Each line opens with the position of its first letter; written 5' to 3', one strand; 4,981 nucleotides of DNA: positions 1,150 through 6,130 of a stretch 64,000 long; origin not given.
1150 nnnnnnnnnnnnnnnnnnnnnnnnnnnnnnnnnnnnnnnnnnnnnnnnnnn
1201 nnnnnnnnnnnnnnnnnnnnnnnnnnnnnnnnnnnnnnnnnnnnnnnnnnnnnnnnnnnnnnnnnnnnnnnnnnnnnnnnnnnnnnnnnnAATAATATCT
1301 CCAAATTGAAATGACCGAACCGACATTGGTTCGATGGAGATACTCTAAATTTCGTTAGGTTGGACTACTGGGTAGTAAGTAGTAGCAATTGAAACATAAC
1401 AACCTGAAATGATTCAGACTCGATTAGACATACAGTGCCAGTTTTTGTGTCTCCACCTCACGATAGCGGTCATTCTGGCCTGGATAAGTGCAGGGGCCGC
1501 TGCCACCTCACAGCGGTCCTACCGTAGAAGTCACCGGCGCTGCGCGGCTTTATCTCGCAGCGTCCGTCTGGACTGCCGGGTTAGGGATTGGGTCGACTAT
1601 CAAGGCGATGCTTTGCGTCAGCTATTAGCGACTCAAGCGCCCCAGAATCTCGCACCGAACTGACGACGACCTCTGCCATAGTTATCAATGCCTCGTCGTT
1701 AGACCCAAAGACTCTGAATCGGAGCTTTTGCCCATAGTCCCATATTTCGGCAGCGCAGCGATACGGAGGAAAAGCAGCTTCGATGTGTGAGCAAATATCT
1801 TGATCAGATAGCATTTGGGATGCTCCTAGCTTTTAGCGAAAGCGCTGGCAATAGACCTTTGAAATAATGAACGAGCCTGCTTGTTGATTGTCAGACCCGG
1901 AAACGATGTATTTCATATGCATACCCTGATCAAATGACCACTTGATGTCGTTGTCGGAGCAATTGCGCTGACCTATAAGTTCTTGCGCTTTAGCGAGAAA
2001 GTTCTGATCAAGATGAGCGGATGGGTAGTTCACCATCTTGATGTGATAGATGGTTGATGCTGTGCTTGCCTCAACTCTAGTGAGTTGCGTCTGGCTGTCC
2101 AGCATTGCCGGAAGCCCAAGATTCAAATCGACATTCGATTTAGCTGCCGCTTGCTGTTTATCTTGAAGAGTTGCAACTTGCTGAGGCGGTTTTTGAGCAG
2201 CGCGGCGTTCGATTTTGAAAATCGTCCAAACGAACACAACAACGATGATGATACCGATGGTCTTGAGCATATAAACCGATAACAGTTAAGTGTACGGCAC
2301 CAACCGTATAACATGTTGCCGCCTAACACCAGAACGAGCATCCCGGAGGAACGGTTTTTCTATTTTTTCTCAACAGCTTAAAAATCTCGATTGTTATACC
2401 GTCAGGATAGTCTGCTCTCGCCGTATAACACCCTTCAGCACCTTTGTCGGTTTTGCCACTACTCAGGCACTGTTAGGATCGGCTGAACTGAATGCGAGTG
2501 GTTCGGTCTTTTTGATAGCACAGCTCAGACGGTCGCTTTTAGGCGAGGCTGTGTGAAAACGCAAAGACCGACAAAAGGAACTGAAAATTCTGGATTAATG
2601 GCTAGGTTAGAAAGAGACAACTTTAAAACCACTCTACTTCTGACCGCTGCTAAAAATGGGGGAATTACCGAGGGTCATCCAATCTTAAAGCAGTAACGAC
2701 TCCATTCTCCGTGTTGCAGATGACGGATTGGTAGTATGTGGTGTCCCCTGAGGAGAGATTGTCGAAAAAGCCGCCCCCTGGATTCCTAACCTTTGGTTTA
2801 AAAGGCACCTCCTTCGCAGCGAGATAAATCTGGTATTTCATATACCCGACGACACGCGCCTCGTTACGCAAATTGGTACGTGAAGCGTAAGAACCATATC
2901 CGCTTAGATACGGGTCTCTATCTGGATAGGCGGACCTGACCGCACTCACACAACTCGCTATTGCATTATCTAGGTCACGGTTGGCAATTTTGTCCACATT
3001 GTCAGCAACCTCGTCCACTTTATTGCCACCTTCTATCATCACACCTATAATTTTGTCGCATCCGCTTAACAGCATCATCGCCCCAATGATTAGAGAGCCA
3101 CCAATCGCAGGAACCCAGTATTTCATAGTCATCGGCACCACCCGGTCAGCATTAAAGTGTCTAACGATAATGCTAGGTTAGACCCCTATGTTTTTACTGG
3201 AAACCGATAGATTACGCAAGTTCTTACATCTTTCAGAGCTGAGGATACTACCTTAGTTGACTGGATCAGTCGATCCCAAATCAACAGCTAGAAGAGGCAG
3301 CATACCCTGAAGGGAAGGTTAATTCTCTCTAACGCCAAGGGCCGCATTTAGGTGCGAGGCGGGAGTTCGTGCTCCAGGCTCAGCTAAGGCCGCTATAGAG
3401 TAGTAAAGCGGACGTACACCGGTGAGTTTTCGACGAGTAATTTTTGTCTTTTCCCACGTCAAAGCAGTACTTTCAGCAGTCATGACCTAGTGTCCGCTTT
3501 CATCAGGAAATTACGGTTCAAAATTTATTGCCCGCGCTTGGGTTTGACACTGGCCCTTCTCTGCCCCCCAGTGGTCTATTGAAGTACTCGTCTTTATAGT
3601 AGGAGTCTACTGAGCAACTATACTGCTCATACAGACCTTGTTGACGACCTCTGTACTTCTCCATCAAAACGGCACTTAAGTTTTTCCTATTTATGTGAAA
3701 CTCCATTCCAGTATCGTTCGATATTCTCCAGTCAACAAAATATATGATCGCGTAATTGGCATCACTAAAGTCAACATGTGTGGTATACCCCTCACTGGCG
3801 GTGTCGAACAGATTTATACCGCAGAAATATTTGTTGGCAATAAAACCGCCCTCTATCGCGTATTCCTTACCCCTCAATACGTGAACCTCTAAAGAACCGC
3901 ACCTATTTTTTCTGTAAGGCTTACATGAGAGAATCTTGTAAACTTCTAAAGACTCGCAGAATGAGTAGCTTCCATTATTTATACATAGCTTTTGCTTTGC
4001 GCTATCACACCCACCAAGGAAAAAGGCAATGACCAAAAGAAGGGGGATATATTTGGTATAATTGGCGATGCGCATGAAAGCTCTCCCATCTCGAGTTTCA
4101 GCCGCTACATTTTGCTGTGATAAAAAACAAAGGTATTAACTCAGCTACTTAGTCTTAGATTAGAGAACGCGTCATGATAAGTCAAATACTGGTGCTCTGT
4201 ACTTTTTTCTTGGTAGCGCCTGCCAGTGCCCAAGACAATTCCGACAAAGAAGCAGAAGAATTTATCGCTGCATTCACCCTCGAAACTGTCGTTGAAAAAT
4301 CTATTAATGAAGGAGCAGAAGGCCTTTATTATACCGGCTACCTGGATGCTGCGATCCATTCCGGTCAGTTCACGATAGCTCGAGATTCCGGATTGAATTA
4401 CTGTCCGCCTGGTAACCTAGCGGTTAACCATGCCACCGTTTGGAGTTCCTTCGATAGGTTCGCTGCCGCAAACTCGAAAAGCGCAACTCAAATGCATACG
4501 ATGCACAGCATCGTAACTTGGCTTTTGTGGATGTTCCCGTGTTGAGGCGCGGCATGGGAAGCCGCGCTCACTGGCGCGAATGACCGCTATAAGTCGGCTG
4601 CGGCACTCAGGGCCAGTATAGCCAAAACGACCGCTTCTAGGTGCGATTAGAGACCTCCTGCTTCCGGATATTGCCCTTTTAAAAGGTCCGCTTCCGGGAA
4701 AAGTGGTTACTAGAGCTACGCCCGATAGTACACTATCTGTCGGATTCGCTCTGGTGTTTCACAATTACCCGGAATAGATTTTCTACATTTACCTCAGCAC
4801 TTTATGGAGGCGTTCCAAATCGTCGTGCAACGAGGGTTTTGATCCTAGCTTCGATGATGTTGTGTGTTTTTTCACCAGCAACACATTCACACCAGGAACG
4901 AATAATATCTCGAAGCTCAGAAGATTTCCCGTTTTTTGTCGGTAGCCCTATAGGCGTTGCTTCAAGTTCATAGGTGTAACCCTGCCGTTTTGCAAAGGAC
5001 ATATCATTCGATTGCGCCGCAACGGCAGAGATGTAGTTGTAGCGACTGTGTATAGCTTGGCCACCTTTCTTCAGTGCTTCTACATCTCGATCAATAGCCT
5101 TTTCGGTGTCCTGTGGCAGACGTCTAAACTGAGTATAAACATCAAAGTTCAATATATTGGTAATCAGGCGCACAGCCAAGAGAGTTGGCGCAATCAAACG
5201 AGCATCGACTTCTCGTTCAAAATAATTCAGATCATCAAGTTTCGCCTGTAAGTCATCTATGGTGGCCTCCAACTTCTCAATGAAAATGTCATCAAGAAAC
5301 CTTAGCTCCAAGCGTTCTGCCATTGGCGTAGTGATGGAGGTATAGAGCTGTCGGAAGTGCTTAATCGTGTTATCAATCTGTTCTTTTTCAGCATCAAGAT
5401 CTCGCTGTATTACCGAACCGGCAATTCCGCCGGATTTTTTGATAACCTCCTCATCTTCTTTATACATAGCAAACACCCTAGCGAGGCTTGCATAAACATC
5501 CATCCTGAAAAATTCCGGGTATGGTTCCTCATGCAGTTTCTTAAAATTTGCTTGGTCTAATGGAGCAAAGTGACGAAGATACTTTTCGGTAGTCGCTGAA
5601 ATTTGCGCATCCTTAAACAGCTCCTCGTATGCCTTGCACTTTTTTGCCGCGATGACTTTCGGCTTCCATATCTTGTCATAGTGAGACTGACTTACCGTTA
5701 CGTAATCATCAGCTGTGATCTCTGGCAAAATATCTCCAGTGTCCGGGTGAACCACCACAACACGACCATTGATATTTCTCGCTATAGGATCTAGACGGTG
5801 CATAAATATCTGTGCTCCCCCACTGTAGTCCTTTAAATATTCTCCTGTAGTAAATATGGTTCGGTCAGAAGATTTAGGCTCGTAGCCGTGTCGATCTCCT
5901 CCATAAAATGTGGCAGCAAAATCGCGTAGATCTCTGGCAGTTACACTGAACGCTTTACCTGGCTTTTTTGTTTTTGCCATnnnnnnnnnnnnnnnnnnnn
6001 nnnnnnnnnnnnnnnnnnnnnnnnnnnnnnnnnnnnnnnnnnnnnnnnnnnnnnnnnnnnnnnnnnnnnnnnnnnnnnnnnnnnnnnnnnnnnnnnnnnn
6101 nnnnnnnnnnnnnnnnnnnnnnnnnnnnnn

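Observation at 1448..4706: Paired G(A/G/T)CCGCT hairpin repeats with 47-48-bp spacing between cargo genes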

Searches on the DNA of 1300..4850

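Call 34: search_rna_families(source=window, start=1300, end=4850, threshold=evalue, max_evalue=10)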
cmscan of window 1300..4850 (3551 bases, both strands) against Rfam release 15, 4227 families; matches with E-value up to 10: 1.
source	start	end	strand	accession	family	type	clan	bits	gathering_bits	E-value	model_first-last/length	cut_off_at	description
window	4662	4730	+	RF02853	Ysr201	Gene; sRNA;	-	17.4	62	6.4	1-70/70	no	Yersinia sRNA 201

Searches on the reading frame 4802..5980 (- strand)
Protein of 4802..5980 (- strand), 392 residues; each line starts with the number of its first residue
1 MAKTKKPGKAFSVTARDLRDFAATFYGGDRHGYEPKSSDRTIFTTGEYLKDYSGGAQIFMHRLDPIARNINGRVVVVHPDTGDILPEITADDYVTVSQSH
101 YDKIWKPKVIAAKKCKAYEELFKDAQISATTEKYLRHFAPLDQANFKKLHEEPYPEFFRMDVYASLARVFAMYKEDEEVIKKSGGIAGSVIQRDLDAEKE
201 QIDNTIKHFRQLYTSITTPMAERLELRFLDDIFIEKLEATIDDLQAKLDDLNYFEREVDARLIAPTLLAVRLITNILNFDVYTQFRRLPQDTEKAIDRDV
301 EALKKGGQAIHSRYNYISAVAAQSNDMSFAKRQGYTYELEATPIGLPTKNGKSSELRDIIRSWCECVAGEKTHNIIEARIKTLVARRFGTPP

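Call 8: search_protein_families(library=pfam, proteins=[window:4802-5980:-], max_evalue=0.01)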
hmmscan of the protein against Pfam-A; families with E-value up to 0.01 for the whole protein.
window:4802-5980:- (392 aa): 0 families

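Call 17: find_encoding_contigs(protein=window:4802-5980:-, flank=10000, max_places=10)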
Protein window:4802-5980:- (392 aa): 1 contig read that carries it; 1 place shown.
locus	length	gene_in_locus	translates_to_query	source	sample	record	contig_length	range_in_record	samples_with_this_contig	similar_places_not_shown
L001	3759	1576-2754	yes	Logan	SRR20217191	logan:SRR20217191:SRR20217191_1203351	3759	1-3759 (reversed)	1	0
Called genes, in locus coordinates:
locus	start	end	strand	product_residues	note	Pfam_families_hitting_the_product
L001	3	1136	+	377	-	?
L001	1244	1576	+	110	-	PF12728:HTH_17 (weak)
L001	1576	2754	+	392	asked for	-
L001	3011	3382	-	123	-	-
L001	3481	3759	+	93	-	?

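Call 18: find_homologous_proteins(query=window:4802-5980:-)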
Query window:4802-5980:- (392 aa): 2 proteins with E <= 0.001 among 4479 candidates.
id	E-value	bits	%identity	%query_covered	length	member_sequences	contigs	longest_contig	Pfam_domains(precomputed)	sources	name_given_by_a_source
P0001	2.6e-261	884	100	100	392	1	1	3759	-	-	-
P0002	5.3e-219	745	100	85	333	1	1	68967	-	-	-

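Call 19: find_encoding_contigs(protein=P0002, flank=10000)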
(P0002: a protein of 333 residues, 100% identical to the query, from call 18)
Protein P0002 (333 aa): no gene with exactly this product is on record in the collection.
